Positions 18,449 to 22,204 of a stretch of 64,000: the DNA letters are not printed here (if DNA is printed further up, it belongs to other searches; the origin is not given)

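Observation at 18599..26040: Tandem pair of giant orphan paralogs (1151 and 1311 aa) with no recognisable domain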

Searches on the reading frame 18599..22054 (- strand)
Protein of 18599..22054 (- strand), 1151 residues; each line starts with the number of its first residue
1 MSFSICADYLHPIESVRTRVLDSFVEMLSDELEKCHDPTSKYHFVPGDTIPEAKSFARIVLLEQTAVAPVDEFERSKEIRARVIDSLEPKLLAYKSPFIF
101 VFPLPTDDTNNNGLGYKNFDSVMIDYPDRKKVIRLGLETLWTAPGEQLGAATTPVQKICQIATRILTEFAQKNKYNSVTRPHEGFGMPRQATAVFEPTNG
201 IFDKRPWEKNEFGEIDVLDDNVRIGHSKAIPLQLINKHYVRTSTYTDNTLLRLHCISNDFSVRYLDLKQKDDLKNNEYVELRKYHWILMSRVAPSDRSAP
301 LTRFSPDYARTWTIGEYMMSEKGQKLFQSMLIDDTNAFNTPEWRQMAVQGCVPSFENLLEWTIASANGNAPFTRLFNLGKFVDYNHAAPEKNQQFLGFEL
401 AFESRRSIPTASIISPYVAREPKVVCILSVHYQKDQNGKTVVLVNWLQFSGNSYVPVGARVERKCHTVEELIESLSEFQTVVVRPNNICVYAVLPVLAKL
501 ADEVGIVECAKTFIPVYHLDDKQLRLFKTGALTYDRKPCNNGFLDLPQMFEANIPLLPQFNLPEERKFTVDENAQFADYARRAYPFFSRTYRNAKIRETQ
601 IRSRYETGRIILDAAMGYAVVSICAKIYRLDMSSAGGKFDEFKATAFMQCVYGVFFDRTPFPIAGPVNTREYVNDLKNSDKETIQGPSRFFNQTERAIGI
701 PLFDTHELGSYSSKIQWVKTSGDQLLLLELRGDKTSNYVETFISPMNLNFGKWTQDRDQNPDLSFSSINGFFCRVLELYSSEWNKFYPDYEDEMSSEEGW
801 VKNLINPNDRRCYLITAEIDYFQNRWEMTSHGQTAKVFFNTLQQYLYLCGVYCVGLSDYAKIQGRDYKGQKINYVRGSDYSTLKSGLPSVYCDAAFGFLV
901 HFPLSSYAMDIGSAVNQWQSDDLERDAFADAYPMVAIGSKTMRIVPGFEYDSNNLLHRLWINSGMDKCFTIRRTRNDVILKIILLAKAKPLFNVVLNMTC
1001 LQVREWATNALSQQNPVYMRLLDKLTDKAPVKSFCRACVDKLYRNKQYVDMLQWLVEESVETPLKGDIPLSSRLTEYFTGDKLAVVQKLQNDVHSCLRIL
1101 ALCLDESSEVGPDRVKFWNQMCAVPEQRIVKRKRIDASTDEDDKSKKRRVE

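Call 5: search_protein_families(library=pfam, proteins=[window:18599-22054:-], max_evalue=1)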
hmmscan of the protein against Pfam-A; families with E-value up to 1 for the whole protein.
window:18599-22054:- (1151 aa): 2 families
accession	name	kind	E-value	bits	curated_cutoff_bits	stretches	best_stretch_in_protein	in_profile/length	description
PF15507.11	DUF4649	-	0.14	12.8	27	1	849-874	26-52/69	Domain of unknown function (DUF4649)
PF10312.14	Cactin_mid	-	0.16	12.1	23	1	1040-1145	40-128/194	Conserved mid region of cactin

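Call 8: find_homologous_proteins(query=window:18599-22054:-, max_evalue=0.001)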
Query window:18599-22054:-: 7528 candidates shared short words with the query, none scored E <= 0.001.

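Call 13: search_solved_structures(query=A2, max_evalue=10)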
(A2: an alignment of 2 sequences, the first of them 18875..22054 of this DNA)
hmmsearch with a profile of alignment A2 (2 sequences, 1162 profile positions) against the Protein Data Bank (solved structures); distinct sequences matched with E-value up to 10: 0.

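Call 14: find_related_loci(query=A2, collection=viral_contigs, flank=10000)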
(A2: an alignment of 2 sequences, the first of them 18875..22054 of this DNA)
Query A2 (1060 aa) in viral_contigs; peptide patterns used: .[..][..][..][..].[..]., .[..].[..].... (x = any residue, [..] = any of these).
377 stretches matched a pattern, but none encodes a relative of the query by tblastn (E <= 1e-3).

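Call 23: search_protein_families(library=phrogs, proteins=[window:18599-22054:-], max_evalue=0.1)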
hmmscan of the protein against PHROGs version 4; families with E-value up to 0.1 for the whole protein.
window:18599-22054:- (1151 aa): 0 families

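Call 26: search_protein_representatives(alignment_id=A2)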
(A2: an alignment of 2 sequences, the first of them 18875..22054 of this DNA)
Query: 2 sequences, 1162 profile positions. Proteins with E-value up to 0.001 (for the whole library): 4; up to 1e-10: 2; up to 1e-30: 1. The best 4 are listed.
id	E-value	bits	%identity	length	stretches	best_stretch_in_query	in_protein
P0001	0.0e+00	1997.7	-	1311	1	1-1162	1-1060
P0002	7.2e-17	76.8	-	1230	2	882-979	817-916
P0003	6.9e-10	53.7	-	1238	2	899-978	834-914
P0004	1.3e-07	46.1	-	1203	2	889-978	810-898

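Call 29: list_cluster_members(proteins=[P0001, P0002, P0003, P0004, window:18599-22054:-, window:26139-27776:-, window:55295-60724:+, window:32769-34493:-])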
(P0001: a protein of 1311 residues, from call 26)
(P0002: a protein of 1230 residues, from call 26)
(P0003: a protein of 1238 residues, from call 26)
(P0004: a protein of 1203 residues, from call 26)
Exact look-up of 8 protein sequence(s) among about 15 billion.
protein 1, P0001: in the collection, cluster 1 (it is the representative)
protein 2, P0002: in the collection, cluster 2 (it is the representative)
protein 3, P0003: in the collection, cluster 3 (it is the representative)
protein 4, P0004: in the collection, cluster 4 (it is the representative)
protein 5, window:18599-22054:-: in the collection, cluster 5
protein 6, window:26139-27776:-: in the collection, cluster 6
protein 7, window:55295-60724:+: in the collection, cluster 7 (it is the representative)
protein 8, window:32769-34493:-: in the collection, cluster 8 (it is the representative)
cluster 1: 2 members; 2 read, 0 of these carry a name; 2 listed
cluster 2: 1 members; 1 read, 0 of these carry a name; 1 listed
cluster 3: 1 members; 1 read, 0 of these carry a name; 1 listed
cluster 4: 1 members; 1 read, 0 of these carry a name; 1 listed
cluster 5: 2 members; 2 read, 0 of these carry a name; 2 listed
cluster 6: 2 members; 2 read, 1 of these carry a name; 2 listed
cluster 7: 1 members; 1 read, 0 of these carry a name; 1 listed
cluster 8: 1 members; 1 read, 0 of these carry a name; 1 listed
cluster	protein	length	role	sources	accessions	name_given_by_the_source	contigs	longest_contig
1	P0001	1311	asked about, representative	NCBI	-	-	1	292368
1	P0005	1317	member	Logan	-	-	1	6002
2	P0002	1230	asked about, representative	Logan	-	-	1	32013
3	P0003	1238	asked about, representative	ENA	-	-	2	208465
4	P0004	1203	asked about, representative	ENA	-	-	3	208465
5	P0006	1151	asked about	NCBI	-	-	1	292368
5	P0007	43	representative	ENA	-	-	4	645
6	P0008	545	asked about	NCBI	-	-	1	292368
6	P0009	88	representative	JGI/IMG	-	hypothetical protein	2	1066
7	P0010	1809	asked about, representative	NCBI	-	-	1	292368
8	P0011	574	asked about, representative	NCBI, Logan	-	-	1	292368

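Call 31: find_encoding_contigs(protein=P0003, flank=10000, max_places=4)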
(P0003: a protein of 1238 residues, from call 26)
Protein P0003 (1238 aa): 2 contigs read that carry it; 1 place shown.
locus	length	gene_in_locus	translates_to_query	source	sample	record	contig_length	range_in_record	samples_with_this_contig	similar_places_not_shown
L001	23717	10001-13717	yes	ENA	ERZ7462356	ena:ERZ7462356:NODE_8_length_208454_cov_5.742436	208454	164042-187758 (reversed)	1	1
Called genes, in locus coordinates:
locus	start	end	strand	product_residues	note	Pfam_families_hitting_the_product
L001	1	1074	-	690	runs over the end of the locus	-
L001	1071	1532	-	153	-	-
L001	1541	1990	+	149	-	-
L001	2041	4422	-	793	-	-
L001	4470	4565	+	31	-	-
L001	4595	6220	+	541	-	-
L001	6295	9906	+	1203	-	-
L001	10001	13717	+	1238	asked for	-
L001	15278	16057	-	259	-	-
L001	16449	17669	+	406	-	PF25390:WD40_RLD, PF25384:Alsin_RLD (faint), PF13540:RCC1_2, PF00415:RCC1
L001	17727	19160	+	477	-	-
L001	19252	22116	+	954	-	-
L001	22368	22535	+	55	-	-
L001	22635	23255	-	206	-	-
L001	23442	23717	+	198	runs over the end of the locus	-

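Call 33: find_homologous_proteins(query=A3, max_evalue=0.001)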
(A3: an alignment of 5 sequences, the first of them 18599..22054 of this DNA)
Query A3 (5 sequences): 7909 candidates shared short words with the query, none scored E <= 0.001.

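Call 45: find_related_loci(query=A3, collection=viral_contigs, flank=10000)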
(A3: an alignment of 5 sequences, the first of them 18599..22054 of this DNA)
Query A3 (1151 aa) in viral_contigs; peptide patterns used: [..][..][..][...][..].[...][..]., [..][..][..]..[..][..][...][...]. (x = any residue, [..] = any of these).
37 stretches matched a pattern, but none encodes a relative of the query by tblastn (E <= 1e-3).

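Call 46: find_related_loci(query=A3, collection=metagenome_contigs, flank=10000)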
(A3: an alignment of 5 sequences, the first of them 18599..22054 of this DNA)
Query A3 (1151 aa) in metagenome_contigs; peptide patterns used: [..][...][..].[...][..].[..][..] (x = any residue, [..] = any of these).
317 stretches matched a pattern, but none encodes a relative of the query by tblastn (E <= 1e-3).

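Call 48: find_encoding_contigs(protein=P0002, flank=10000, max_places=3)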
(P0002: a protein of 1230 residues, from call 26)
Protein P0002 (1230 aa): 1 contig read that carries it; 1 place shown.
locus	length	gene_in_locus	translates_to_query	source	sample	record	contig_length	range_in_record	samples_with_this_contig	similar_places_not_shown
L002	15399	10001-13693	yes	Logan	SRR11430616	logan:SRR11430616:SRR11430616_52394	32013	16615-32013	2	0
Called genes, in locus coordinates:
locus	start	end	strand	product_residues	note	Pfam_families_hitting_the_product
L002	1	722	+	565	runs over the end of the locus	PF00082:Peptidase_S8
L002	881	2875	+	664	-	-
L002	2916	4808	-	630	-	-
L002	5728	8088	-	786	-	PF04577:Glyco_transf_61 (weak)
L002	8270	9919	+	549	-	-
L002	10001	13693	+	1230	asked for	-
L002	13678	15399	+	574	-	?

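Call 55: predict_structure(alignment_id=A3)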
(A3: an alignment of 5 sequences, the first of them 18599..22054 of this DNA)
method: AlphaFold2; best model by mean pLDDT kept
length: 1151 residues; sequences in the alignment: 5
mean_pLDDT: 35.2   pTM: 0.26
mean pLDDT of the five models: 35.2, 32.4, 31.7, 30.0, 29.7
residues with pLDDT >= 90: 0; 70-90: 18; 50-70: 82; < 50: 1051
segments of 3 or more residues with pLDDT < 50: 35-40, 67-85, 106-154, 171-434, 436-461, 466-1151
pLDDT, mean of each block of 10 residues (from residue 1): 68 67 72 51 67 64 52 38 52 60 50 35 35 36 27 50 54 46 31 25 26 28 31 34 33 39 43 39 39 30 30 35 38 35 33 33 31 29 28 33 34 30 36 45 44 37 48 45 34 33 30 29 33 27 25 25 24 29 27 28 30 27 26 30 29 26 28 34 30 29 28 30 32 32 32 30 26 31 37 41 36 33 33 31 31 28 31 32 29 28 32 30 28 28 29 32 32 32 32 37 36 36 35 35 35 36 34 38 40 37 31 24 27 29 30 28
secondary structure, 60 per line:
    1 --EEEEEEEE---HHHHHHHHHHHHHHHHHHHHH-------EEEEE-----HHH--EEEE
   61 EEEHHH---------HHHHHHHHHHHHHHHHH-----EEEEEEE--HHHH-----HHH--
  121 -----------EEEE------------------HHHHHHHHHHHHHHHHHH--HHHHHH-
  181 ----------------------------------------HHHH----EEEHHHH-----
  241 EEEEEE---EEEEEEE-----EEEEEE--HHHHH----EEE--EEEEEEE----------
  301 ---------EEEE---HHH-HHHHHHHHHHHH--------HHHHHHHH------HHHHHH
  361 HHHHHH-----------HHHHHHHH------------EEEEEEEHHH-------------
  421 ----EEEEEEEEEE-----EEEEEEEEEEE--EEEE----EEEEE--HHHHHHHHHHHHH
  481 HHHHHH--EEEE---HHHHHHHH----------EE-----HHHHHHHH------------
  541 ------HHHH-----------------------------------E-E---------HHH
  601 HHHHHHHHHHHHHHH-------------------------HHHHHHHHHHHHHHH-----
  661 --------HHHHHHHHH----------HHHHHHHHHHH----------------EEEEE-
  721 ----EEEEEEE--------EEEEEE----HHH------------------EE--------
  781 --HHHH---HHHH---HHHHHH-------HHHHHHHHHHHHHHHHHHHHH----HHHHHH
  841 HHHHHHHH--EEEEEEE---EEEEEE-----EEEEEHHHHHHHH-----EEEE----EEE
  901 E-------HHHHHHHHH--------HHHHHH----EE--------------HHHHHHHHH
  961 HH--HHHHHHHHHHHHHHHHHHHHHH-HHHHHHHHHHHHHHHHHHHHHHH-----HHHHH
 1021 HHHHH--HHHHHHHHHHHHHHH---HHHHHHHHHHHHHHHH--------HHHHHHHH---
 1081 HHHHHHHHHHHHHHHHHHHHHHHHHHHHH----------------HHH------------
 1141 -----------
elements in order (helices of 4 or more, strands of 3 or more residues): E3-10 H14-34 E42-46 E57-63 H76-92 E98-104 H107-110 E132-135 H154-171 H174-179 H221-224 E229-231 H232-235 E241-246 E250-256 E262-267 H270-274 E279-281 E284-290 E310-313 H321-332 H341-348 H355-366 H378-385 E398-404 E425-434 E440-450 E453-456 E461-465 H468-486 E489-492 H496-503 H521-528 H547-550 H598-615 H641-655 H669-677 H688-698 E715-719 E725-731 E740-745 H783-786 H790-793 H797-802 H810-830 H835-848 E851-857 E861-866 E872-876 H877-884 E890-893 E898-901 H909-917 H926-931 H952-962 H965-986 H988-1010 H1016-1025 H1028-1042 H1046-1061 H1070-1077 H1081-1109

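Call 56: search_protein_families(library=pfam, alignment_id=A3, max_evalue=10)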
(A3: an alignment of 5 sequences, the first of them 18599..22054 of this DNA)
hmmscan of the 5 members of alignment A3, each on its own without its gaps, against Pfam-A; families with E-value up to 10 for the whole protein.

A. member 1, window:18599-22054:- (1151 aa): 2 families
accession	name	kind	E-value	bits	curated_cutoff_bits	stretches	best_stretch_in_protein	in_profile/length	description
PF15507.11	DUF4649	-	0.14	12.8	27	1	849-874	26-52/69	Domain of unknown function (DUF4649)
PF10312.14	Cactin_mid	-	0.16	12.1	23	1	1040-1145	40-128/194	Conserved mid region of cactin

B. families by the number of members that match (of 5 scanned): 3 families
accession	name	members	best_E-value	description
PF15507.11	DUF4649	1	0.14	Domain of unknown function (DUF4649)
PF10312.14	Cactin_mid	1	0.16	Conserved mid region of cactin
PF11669.13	WBP-1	1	0.22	WW domain-binding protein 1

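Call 79: find_related_loci(query=A3, collection=genome_contigs, flank=10000)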
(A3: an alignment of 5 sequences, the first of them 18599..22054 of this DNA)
Query A3 (1151 aa) in genome_contigs; peptide patterns used: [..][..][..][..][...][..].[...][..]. (x = any residue, [..] = any of these).
27 stretches matched a pattern, but none encodes a relative of the query by tblastn (E <= 1e-3).

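Call 82: search_solved_structures(query=A3, max_evalue=10)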
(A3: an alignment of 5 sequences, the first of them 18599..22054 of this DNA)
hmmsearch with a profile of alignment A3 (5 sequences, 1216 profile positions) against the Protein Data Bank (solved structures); distinct sequences matched with E-value up to 10: 0.

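Call 86: list_cluster_members(proteins=[L001:22635-23255:-, L001:19252-22116:+, L001:2041-4422:-, L001:1071-1532:-, L002:881-2875:+, L002:2916-4808:-])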
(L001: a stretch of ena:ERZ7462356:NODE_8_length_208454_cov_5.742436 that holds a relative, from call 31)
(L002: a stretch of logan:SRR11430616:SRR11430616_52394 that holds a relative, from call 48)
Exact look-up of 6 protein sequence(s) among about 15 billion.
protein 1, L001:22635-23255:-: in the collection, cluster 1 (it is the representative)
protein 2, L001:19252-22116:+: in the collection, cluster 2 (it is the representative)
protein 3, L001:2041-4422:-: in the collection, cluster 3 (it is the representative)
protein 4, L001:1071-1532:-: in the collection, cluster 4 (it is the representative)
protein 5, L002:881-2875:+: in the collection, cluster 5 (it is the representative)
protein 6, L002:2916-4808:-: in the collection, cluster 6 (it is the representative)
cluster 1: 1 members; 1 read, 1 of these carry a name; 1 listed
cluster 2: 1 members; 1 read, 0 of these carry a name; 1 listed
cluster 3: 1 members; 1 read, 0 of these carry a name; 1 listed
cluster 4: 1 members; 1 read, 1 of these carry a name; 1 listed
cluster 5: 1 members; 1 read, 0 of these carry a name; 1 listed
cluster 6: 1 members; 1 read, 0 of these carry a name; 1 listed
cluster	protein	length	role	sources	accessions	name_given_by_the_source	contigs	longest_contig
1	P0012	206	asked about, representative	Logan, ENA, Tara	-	strand:- start:833 stop:1453 length:621 start_codon:yes stop_codon:yes gene_type:complete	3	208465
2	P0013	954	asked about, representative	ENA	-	-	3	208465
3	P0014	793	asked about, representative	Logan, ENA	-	-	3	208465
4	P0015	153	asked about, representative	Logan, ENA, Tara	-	strand:+ start:2853 stop:3314 length:462 start_codon:yes stop_codon:yes gene_type:complete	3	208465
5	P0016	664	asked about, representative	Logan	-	-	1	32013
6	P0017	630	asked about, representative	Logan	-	-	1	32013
